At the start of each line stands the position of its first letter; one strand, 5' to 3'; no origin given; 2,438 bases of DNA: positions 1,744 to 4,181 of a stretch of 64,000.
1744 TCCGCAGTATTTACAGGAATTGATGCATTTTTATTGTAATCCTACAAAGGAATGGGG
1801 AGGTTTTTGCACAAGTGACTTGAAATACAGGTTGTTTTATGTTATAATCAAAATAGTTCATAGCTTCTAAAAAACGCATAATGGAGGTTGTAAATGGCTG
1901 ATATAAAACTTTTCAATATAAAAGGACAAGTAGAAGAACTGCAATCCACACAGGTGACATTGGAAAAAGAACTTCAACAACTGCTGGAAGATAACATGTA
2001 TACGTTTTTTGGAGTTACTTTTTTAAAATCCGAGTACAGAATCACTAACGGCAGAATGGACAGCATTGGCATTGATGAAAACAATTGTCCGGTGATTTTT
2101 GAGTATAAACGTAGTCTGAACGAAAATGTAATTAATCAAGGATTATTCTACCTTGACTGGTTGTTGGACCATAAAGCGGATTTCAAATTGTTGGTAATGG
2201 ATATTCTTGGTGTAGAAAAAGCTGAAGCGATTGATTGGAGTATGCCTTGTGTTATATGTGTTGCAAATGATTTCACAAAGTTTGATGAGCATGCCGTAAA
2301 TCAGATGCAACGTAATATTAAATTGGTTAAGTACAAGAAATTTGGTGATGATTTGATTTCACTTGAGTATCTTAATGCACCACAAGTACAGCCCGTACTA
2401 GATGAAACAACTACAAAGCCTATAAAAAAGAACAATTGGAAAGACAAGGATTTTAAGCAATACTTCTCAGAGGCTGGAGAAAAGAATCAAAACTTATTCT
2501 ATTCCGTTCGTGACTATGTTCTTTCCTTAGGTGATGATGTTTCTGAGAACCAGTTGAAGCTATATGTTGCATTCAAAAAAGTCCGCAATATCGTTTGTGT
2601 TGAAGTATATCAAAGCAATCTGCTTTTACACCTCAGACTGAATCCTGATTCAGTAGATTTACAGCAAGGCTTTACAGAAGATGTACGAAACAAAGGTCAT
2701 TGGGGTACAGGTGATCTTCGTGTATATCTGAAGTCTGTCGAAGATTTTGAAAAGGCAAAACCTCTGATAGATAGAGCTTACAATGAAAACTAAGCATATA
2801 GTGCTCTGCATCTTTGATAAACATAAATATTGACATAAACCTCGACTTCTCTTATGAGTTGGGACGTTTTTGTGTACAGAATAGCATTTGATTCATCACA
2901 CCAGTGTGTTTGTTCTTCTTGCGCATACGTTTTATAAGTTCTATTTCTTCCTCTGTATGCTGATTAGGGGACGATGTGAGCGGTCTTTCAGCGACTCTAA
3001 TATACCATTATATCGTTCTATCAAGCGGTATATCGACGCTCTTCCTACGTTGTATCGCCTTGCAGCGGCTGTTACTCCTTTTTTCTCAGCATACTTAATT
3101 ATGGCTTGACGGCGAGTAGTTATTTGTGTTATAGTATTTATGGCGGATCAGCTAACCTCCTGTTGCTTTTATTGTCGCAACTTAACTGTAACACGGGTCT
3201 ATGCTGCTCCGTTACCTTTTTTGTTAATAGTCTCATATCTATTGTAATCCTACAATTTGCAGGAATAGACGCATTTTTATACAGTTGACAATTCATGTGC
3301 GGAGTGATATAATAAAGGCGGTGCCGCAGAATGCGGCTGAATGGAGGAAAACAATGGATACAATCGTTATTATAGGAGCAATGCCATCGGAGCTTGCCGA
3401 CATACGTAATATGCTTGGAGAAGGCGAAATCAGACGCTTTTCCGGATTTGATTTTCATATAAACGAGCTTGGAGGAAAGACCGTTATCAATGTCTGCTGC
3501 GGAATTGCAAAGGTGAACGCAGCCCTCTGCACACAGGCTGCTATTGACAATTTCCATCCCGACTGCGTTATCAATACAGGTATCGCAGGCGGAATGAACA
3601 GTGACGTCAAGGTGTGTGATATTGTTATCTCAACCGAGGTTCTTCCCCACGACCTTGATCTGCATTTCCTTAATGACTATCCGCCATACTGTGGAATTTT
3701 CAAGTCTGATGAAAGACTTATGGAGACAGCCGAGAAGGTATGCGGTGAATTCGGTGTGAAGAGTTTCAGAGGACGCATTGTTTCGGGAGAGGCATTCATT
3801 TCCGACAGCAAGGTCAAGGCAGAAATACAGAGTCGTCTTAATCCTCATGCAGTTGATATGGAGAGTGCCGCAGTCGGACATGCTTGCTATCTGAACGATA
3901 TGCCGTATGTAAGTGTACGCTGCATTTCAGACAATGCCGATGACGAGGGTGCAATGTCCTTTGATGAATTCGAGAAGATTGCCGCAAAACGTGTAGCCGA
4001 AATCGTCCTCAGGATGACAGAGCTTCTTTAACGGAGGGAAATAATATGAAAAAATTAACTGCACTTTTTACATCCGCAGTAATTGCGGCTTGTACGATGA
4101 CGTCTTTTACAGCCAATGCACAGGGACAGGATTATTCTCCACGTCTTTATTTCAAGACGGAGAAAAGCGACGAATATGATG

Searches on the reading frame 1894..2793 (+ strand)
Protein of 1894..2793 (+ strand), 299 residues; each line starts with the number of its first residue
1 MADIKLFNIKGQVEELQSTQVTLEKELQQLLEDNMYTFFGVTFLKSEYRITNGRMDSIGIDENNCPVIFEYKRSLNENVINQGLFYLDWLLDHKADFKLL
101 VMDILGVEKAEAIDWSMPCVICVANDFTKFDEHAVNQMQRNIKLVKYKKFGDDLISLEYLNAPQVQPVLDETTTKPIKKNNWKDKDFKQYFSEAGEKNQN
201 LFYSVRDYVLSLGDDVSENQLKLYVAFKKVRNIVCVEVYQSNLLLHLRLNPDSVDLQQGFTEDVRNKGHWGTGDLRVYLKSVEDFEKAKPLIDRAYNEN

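Call 59: search_protein_families(library=pfam, proteins=[window:1894-2793:+], max_evalue=0.00001)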
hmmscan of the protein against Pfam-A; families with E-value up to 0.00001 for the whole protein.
window:1894-2793:+ (299 aa): 1 family
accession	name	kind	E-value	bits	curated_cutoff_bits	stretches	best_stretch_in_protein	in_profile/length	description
PF18899.5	DUF5655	-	6.7e-12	45.9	24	1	188-298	2-108/109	Domain of unknown function (DUF5655)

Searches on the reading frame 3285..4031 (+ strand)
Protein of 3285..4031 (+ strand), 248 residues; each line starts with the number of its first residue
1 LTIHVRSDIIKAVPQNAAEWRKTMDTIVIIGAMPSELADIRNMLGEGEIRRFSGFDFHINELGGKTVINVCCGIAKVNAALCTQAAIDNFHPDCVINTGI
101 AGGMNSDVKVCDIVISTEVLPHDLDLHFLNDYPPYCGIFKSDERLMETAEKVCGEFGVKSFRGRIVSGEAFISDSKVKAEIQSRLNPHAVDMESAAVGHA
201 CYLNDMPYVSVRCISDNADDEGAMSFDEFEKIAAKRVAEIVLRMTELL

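Call 59: search_protein_families(library=pfam, proteins=[window:3285-4031:+], max_evalue=0.00001)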
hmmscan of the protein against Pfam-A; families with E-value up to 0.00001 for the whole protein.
window:3285-4031:+ (248 aa): 1 family
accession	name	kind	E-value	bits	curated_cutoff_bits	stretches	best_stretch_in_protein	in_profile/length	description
PF01048.26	PNP_UDP_1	-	7e-53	179.9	25.1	1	26-244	1-231/233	Phosphorylase superfamily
